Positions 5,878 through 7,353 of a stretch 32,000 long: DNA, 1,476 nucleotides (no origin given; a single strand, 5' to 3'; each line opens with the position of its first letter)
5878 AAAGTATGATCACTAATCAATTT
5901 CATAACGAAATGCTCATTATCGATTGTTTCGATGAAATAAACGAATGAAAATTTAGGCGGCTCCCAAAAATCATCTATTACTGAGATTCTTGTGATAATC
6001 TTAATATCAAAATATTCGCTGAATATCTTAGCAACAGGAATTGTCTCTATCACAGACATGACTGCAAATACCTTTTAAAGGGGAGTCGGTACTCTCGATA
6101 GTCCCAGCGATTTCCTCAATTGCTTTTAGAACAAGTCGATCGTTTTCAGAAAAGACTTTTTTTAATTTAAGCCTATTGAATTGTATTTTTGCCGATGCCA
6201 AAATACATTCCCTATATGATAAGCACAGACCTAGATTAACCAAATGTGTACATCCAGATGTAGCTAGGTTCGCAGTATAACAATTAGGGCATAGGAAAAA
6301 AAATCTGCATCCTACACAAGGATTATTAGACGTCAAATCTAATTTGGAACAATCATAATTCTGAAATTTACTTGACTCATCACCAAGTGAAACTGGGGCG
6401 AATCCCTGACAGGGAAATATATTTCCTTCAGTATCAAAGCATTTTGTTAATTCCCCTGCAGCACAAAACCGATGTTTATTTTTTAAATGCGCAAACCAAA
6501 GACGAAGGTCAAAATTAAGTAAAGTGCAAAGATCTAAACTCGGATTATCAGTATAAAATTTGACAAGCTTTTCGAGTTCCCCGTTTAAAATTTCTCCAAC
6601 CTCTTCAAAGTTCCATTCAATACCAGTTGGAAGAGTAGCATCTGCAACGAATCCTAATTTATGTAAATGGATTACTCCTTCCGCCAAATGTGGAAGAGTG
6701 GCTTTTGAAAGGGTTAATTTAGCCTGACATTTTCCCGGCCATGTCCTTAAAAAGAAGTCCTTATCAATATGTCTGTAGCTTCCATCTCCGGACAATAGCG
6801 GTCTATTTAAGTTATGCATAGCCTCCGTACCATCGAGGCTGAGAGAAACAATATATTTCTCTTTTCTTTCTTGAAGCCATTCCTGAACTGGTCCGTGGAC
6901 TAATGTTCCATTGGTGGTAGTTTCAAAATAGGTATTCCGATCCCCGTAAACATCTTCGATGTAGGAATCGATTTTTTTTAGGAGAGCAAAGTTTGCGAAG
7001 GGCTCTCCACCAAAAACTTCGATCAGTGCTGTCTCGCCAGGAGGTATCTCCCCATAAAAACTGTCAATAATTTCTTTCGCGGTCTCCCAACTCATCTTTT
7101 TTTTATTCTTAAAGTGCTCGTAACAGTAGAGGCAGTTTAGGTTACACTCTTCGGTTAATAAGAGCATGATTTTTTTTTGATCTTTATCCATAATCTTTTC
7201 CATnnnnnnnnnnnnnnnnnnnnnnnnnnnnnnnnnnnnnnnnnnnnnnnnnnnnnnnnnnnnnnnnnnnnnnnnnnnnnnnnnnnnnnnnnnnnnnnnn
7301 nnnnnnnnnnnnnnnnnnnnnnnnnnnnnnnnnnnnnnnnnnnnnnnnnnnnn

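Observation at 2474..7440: Candidate undescribed RiPP pathway: precursor, rSAM/SPASM, APH-like kinase, ABBA-prenyltransferase-like protein, orphan, type-1 IDI and membrane protein in one operon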

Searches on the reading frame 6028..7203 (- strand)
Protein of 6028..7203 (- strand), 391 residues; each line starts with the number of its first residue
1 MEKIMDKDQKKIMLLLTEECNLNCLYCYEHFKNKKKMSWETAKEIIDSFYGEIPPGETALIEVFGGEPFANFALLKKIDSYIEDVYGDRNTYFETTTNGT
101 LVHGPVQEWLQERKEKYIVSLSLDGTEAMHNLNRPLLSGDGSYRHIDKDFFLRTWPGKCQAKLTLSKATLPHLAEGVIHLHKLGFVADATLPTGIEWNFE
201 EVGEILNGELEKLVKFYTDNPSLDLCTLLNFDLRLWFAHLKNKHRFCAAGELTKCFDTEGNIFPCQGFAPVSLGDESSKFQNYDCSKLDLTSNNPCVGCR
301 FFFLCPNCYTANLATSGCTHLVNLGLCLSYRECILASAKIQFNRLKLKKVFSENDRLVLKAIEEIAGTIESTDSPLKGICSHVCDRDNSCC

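Call 3: search_protein_families(library=pfam, proteins=[window:6028-7203:-], max_evalue=1)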
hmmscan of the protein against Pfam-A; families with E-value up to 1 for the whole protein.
window:6028-7203:- (391 aa): 3 families
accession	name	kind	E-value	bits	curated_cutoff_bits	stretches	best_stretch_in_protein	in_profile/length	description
PF04055.27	Radical_SAM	-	1.1e-09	39.1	29.5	1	16-125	3-111/166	Radical SAM superfamily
PF13353.11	Fer4_12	-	1.7e-07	32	22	1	14-93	9-88/137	4Fe-4S single cluster domain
PF21118.2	DosC_2nd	-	0.23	12.1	31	0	203-253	8-57/110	DosC CZB-like middle domain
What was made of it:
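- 6028..7203 (-): Radical-SAM/SPASM peptide maturase without an N-terminal RRE domain, and with a Cys-rich C-terminal tail. Pfam Radical_SAM and Fer4_12 hits (call 3).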

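Call 4: search_protein_families(library=ncbifam, proteins=[window:6028-7203:-], max_evalue=1)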
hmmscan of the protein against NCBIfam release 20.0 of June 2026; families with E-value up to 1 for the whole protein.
window:6028-7203:- (391 aa): 62 families (the best 25 are shown)
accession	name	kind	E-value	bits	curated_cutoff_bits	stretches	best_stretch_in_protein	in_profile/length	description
NF047865.1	rSAM_PapB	equivalog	4.9e-42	144.3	340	1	11-320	4-318/330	PapB family radical SAM/SPASM ranthipeptide maturase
TIGR04115.1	rSAM_Cxxx_rpt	equivalog_domain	7.2e-34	117.8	350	1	10-277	2-281/359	radical SAM peptide maturase, CXXX-repeat target family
TIGR04064.1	rSAM_nif11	equivalog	8.5e-33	113.7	518.7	2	10-187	78-257/459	nif11-like peptide radical SAM maturase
TIGR04068.1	rSAM_ocin_clost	equivalog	4.3e-27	95.1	500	1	2-146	76-225/462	Cys-rich peptide radical SAM maturase CcpM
TIGR03906.1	quino_hemo_SAM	equivalog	5.9e-26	91.1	453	1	9-148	93-236/467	quinohemoprotein amine dehydrogenase maturation protein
TIGR04280.1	geopep_mat_rSAM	hypoth_equivalog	2.1e-23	83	400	1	8-146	82-223/428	geopeptide radical SAM maturase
NF035951.1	rSAM_RumMC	equivalog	2.3e-23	82.6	720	1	2-146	104-252/510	RumMC family radical SAM sactipeptide maturase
TIGR03978.1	rSAM_paired_1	equivalog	1.5e-20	73.4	370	1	10-185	82-262/466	His-Xaa-Ser system radical SAM maturase HxsB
NF038107.1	rSAM_NF038107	equivalog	8.8e-20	70.9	600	1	5-147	80-227/444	Cys-every-fifth radical SAM/SPASM peptide maturase CefB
TIGR03974.1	rSAM_six_Cys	equivalog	2.8e-19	69.3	425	1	9-268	96-368/451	thioether cross-link-forming SCIFF peptide maturase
NF038170.1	lachnocin_rSAM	equivalog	3.3e-17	62.5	550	1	4-149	70-219/440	lachnocin radical SAM maturase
NF041298.1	rSAM_mat_DynA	equivalog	3e-15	56.1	450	1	17-175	8-169/356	dynobactin maturation radical SAM/SPASM protein DynA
NF040492.1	not_ScfB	exception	3.5e-15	55.8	855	1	10-147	95-236/450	ScfB-related radical SAM/SPASM orphan maturase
TIGR04148.1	GG_samocin_CFB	equivalog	1.1e-13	51.2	300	1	10-146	17-163/411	radical SAM peptide maturase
TIGR04084.1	rSAM_AF0577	subfamily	2.1e-13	50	225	1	15-305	2-281/347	TIGR04084 family radical SAM/SPASM domain-containing protein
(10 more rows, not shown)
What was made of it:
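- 6028..7203 (-): The best NCBIfam hit is PapB, at 144 bits below its cut-off (call 4).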

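Call 52: search_solved_structures(query=window:6028-7203:-, max_evalue=0.001)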
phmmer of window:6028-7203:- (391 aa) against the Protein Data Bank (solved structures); distinct sequences matched with E-value up to 0.001: 3.
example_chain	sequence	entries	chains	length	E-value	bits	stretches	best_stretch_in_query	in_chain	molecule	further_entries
5wgg_A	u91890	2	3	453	8.9e-15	58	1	10-318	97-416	Radical SAM domain protein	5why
4k36_A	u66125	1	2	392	1.7e-08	37.3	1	17-148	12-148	Anaerobic sulfatase-maturating enzyme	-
4k37_A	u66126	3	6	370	2.4e-08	36.8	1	17-148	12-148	Anaerobic sulfatase-maturating enzyme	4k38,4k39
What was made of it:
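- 6028..7203 (-): The best PDB hit is 5WGG at 8.9e-15, which I recall to be the thioether-forming enzyme CteB (call 52).
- Closest known: Ranthipeptide and sactipeptide pathways. Same: PapB is the best NCBIfam model, and the best PDB sequence hit is 5WGG, which I recall to be CteB (calls 4, 52).
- Its nearest models are thioether-forming maturases: NCBIfam PapB, and PDB entry 5WGG, which I recall to be CteB (calls 4, 52).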

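Call 59: find_related_loci(query=A3, collection=metagenome_contigs, flank=7000)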
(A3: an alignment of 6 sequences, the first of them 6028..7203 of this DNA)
Query A3 (391 aa) in metagenome_contigs; peptide patterns used: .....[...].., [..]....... (x = any residue, [..] = any of these).
144 stretches matched a pattern; 72 encode a relative of the query (tblastn E <= 1e-3); 72 distinct loci.
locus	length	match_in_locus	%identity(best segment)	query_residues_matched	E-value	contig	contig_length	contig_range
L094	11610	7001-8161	65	4-390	2e-177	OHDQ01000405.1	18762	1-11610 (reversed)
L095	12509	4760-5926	65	2-390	1e-176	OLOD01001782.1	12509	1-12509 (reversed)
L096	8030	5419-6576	65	5-390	1e-176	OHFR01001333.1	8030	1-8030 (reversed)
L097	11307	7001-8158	65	5-390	2e-176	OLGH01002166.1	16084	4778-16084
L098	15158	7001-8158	65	5-390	2e-176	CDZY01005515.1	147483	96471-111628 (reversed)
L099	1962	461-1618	65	5-390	0e+0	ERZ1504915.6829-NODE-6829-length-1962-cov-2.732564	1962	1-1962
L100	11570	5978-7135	65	5-390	2e-176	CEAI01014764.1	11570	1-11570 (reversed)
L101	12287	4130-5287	65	5-390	4e-176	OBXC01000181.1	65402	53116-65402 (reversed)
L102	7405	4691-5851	64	4-390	2e-176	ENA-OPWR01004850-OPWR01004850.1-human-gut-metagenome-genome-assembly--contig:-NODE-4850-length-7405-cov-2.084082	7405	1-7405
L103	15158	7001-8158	65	5-390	4e-176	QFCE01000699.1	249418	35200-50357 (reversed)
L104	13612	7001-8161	64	4-390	1e-175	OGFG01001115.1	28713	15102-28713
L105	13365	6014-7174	63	4-390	3e-169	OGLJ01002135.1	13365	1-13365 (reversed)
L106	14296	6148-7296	63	7-390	6e-166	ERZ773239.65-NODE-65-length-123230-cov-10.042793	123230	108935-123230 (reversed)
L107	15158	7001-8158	60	5-391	1e-162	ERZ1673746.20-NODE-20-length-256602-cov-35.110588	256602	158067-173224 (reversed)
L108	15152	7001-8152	60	7-391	2e-161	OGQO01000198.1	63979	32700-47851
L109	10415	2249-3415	60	1-391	2e-161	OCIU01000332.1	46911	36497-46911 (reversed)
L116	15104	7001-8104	51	2-370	9e-123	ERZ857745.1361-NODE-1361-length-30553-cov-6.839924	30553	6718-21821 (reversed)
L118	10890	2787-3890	51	2-370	9e-123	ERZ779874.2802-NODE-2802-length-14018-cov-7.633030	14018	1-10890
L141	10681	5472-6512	33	1-350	9e-62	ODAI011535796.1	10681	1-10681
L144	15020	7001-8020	34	6-350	9e-61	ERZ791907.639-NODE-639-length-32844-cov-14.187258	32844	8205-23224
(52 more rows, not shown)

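Call 60: find_related_loci(query=A3, collection=viral_contigs, flank=7000)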
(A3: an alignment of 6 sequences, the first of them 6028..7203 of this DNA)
Query A3 (391 aa) in viral_contigs; peptide patterns used: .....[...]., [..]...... (x = any residue, [..] = any of these).
37 stretches matched a pattern; 1 encode a relative of the query (tblastn E <= 1e-3); 1 distinct loci.
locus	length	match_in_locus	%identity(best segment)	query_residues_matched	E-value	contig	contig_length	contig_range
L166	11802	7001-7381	29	10-130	3e-9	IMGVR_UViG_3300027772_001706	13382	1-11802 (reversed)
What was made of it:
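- Tried and rejected: It gave one unrelated rSAM (call 60).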

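Call 72: search_protein_families(library=ncbifam, proteins=[L116:11911-12804:+, L144:9036-9959:+, L144:8110-9036:+, L116:9121-10014:+, L116:10050-11906:+, L098:5169-6560:+, L116:12758-14092:+, L109:5493-6143:+, L144:9956-10462:+], max_evalue=0.001)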
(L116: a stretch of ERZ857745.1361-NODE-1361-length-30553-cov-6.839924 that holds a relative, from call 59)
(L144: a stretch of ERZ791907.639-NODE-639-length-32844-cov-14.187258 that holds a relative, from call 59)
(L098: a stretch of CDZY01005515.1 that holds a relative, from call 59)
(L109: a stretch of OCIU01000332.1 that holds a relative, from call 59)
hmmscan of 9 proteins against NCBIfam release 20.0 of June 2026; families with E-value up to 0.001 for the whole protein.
L116:11911-12804:+ (297 aa): 37 families (the best 25 are shown)
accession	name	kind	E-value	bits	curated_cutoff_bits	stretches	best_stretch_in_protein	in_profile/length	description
TIGR02032.1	GG-red-SF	subfamily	8.8e-32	111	158.8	1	3-288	1-290/297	geranylgeranyl reductase family protein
NF041080.1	DGGGPL_reductase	equivalog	5.5e-12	45.3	580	1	3-123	2-118/447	digeranylgeranylglycerophospholipid reductase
TIGR02023.1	BchP-ChlP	subfamily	8.2e-10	38.2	343.3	1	3-287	1-290/388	geranylgeranyl diphosphate reductase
TIGR02028.1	ChlP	equivalog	2.1e-09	36.7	505.3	1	7-120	5-113/398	geranylgeranyl reductase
NF005313.0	PRK06847.1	subfamily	7.7e-09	35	372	1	5-141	7-148/375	hypothetical protein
NF045655.1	MkRedMenJ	equivalog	2.6e-08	33.2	700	1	4-123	6-125/406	menaquinone reductase MenJ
NF033145.1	rif_monoox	equivalog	1.2e-07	31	800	1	4-137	2-135/472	rifampin monooxygenase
NF008519.0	PRK11445.1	equivalog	3.5e-07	29.8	303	1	3-289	4-294/355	FAD-binding protein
NF049967.1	QhpG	equivalog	7.5e-07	28.4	240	1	6-291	2-282/423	flavin-dependent monooxygenase QhpG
NF038174.1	maturase_GoxB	equivalog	9.1e-07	28.2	400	1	4-117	2-116/358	glycine oxidase maturase GoxB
TIGR00275.1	TIGR00275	subfamily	9.4e-07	28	183.8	1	6-41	2-37/401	aminoacetone oxidase family FAD-binding enzyme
NF007542.0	PRK10157.1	subfamily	3.3e-06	26.1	610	1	2-126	5-134/428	FAD-dependent oxidoreductase FixC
NF008425.0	PRK11259.1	equivalog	4.7e-06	25.8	257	1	2-34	4-36/377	N-methyl-L-tryptophan oxidase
NF041160.1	DGGPL_Thplmales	equivalog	5.1e-06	25.7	780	1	2-117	3-118/396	digeranylgeranylglycerophospholipid reductase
NF033113.0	halo_ClmS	equivalog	9.2e-06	24.4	900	1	6-63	6-62/570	chloramphenicol-biosynthetic FADH2-dependent halogenase CmlS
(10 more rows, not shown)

L144:9036-9959:+ (307 aa): 39 families (the best 25 are shown)
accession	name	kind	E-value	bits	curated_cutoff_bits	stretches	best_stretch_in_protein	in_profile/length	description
TIGR02032.1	GG-red-SF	subfamily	5.1e-32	111.7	158.8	1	8-295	1-290/297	geranylgeranyl reductase family protein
NF008519.0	PRK11445.1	equivalog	1.8e-13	50.4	303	1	7-301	3-299/355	FAD-binding protein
NF041080.1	DGGGPL_reductase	equivalog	1e-12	47.7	580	1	8-136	2-126/447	digeranylgeranylglycerophospholipid reductase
NF005313.0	PRK06847.1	subfamily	1.7e-09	37.2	372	1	5-140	2-142/375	hypothetical protein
TIGR02023.1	BchP-ChlP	subfamily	2.3e-09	36.7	343.3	1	8-293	1-289/388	geranylgeranyl diphosphate reductase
NF041160.1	DGGPL_Thplmales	equivalog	1.5e-08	34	780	1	7-295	3-303/396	digeranylgeranylglycerophospholipid reductase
TIGR00275.1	TIGR00275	subfamily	9.9e-08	31.2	183.8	1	11-46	2-37/401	aminoacetone oxidase family FAD-binding enzyme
NF033145.1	rif_monoox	equivalog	3.1e-06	26.3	800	1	9-136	2-129/472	rifampin monooxygenase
TIGR01292.1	TRX_reduct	equivalog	7.7e-06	24.9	343.45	0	8-41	1-34/300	thioredoxin-disulfide reductase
NF033113.0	halo_ClmS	equivalog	1.3e-05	23.9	900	1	11-85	6-80/570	chloramphenicol-biosynthetic FADH2-dependent halogenase CmlS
NF005691.0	PRK07494.1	equivalog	1.4e-05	23.8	459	1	4-64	5-64/404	UbiH/UbiF family hydroxylase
NF038174.1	maturase_GoxB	equivalog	1.6e-05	24.1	400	1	9-134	2-128/358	glycine oxidase maturase GoxB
NF004831.0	PRK06183.1-5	equivalog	1.6e-05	23.6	546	1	10-100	11-101/568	bifunctional 3-(3-hydroxy-phenyl)propionate/3-hydroxycinnamic acid hydroxylase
NF049967.1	QhpG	equivalog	1.7e-05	23.9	240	1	11-123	2-103/423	flavin-dependent monooxygenase QhpG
NF033460.1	glycerol3P_ox_II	equivalog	2.3e-05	23.7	460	0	8-49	2-43/361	type 2 glycerol-3-phosphate oxidase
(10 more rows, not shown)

L144:8110-9036:+ (308 aa): 0 families

L116:9121-10014:+ (297 aa): 0 families

L116:10050-11906:+ (618 aa): 4 families
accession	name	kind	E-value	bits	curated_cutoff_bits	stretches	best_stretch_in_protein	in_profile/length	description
NF011996.0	PRK15452.1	equivalog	3.3e-11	42.7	534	1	58-220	46-211/449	prephenate-dependent tRNA uridine(34) hydroxylase TrhP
NF047963.1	quinone_UbiU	equivalog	6.4e-06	25.5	440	1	58-190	44-177/331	ubiquinone anaerobic biosynthesis protein UbiU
NF011991.0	PRK15447.1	equivalog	1.6e-05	24.5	283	1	64-205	53-196/302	U32 family peptidase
NF047965.1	quinone_UbiV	equivalog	0.00022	20.8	275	1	78-228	66-208/292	ubiquinone anaerobic biosynthesis protein UbiV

L098:5169-6560:+ (463 aa): 51 families (the best 25 are shown)
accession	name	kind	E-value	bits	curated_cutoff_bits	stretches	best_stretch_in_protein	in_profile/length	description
NF047865.1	rSAM_PapB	equivalog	5.7e-41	140.8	340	1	111-431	3-319/330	PapB family radical SAM/SPASM ranthipeptide maturase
TIGR04280.1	geopep_mat_rSAM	hypoth_equivalog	2.1e-40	139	400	2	28-312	1-287/428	geopeptide radical SAM maturase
TIGR04463.1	rSAM_vs_C_rich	equivalog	8.7e-39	133.5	525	1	45-436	11-401/438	TIGR04463 family radical SAM/SPASM RiPP maturase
NF038107.1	rSAM_NF038107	equivalog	1.3e-38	132.9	600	2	28-284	1-266/444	Cys-every-fifth radical SAM/SPASM peptide maturase CefB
TIGR04064.1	rSAM_nif11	equivalog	2.2e-34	119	518.7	2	72-256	44-227/459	nif11-like peptide radical SAM maturase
TIGR04334.1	rSAM_Clo7bot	equivalog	1.2e-32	113.1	600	1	65-457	41-434/440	radical SAM/SPASM domain Clo7bot peptide maturase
TIGR03906.1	quino_hemo_SAM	equivalog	2.5e-31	108.8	453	2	71-305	57-289/467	quinohemoprotein amine dehydrogenase maturation protein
TIGR03974.1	rSAM_six_Cys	equivalog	1e-28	100.5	425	1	58-435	44-423/451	thioether cross-link-forming SCIFF peptide maturase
NF040492.1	not_ScfB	exception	1.6e-27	96.5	855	1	61-433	50-420/450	ScfB-related radical SAM/SPASM orphan maturase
TIGR04068.1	rSAM_ocin_clost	equivalog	1.3e-26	93.5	500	2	44-258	9-237/462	Cys-rich peptide radical SAM maturase CcpM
NF052473.1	rSAM_FlmE_OhkG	exception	1.6e-25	89.8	500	2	33-267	6-262/481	FlmE/OhkG family radical SAM/SPASM peptide maturase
NF041298.1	rSAM_mat_DynA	equivalog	3.4e-22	78.9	450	2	118-284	8-177/356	dynobactin maturation radical SAM/SPASM protein DynA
TIGR04136.1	rSAM_FibroRumin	equivalog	5e-20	71.8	400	1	75-432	55-422/458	FibroRumin system radical SAM peptide maturase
TIGR03942.1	sulfatase_rSAM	equivalog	2.4e-19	69.7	349.45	1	118-440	8-336/363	anaerobic sulfatase maturase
TIGR04115.1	rSAM_Cxxx_rpt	equivalog_domain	7.6e-17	61.8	350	1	111-280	2-182/359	radical SAM peptide maturase, CXXX-repeat target family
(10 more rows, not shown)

L116:12758-14092:+ (444 aa): 69 families (the best 25 are shown)
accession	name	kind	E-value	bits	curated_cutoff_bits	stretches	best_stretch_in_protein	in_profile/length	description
TIGR03974.1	rSAM_six_Cys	equivalog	1.1e-51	176.2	425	1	75-436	92-446/451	thioether cross-link-forming SCIFF peptide maturase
NF047865.1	rSAM_PapB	equivalog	1.7e-49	168.8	340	1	79-417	2-327/330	PapB family radical SAM/SPASM ranthipeptide maturase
NF040492.1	not_ScfB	exception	2.6e-45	155.1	855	1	79-436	94-445/450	ScfB-related radical SAM/SPASM orphan maturase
TIGR04064.1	rSAM_nif11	equivalog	7.5e-44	150.2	518.7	2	76-228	74-225/459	nif11-like peptide radical SAM maturase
TIGR03906.1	quino_hemo_SAM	equivalog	3.7e-33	114.9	453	2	74-245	88-258/467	quinohemoprotein amine dehydrogenase maturation protein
TIGR04068.1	rSAM_ocin_clost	equivalog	1.2e-32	113.4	500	1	74-230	78-235/462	Cys-rich peptide radical SAM maturase CcpM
TIGR03978.1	rSAM_paired_1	equivalog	2e-26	92.8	370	1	70-250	72-249/466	His-Xaa-Ser system radical SAM maturase HxsB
NF050038.1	rSAM_RiPP_GggB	equivalog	1.3e-24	87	650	1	72-261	34-212/398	streptosactin maturase GggB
TIGR04280.1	geopep_mat_rSAM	hypoth_equivalog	1.1e-22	80.7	400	1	82-227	86-230/428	geopeptide radical SAM maturase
NF038170.1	lachnocin_rSAM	equivalog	1.1e-22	80.5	550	1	72-407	68-395/440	lachnocin radical SAM maturase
TIGR04115.1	rSAM_Cxxx_rpt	equivalog_domain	6.1e-22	78.6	350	1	81-414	3-333/359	radical SAM peptide maturase, CXXX-repeat target family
NF041707.1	rSAM_YhhB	equivalog_domain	9.2e-22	77.4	445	1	80-231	2-156/369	cyclophane-forming radical SAM/SPASM peptide maturase YhhB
TIGR03942.1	sulfatase_rSAM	equivalog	1.3e-21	77.1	349.45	1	82-231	3-152/363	anaerobic sulfatase maturase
NF035951.1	rSAM_RumMC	equivalog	3.2e-19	69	720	1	72-221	104-253/510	RumMC family radical SAM sactipeptide maturase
NF038107.1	rSAM_NF038107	equivalog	3.3e-19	69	600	1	71-435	76-426/444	Cys-every-fifth radical SAM/SPASM peptide maturase CefB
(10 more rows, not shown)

L109:5493-6143:+ (216 aa): 5 families
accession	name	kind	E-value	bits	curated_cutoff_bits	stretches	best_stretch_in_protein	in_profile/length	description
NF002995.0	PRK03759.1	equivalog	6.7e-40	136.7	127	1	9-177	6-166/185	isopentenyl-diphosphate Delta-isomerase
TIGR02150.1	IPP_isom_1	equivalog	3.2e-30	105.1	105.8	1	13-176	2-155/159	isopentenyl-diphosphate delta-isomerase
NF041653.1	Nud_hyd_Meth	equivalog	2.1e-09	37.4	300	1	11-174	1-151/170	Nudix hydrolase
NF011922.0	PRK15393.1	equivalog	2.6e-07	30.5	152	1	7-105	8-105/182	NUDIX hydrolase YfcD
NF006961.0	PRK09438.1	equivalog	0.00012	21.6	103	1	44-158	14-126/151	dihydroneopterin triphosphate diphosphatase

L144:9956-10462:+ (168 aa): 4 families
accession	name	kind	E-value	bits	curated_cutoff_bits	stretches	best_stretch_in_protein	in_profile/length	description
NF002995.0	PRK03759.1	equivalog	9.8e-29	100.3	127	1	8-142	6-125/185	isopentenyl-diphosphate Delta-isomerase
TIGR02150.1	IPP_isom_1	equivalog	1.5e-26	93.1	105.8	1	11-142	1-115/159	isopentenyl-diphosphate delta-isomerase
NF011922.0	PRK15393.1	equivalog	1.2e-08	34.9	152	1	13-141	15-140/182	NUDIX hydrolase YfcD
NF041653.1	Nud_hyd_Meth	equivalog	1.1e-07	31.8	300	1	14-101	5-90/170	Nudix hydrolase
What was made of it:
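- Flavoproteins in sister clusters best match the geranylgeranyl-reductase family over their full length, although below the cut-off (call 72).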
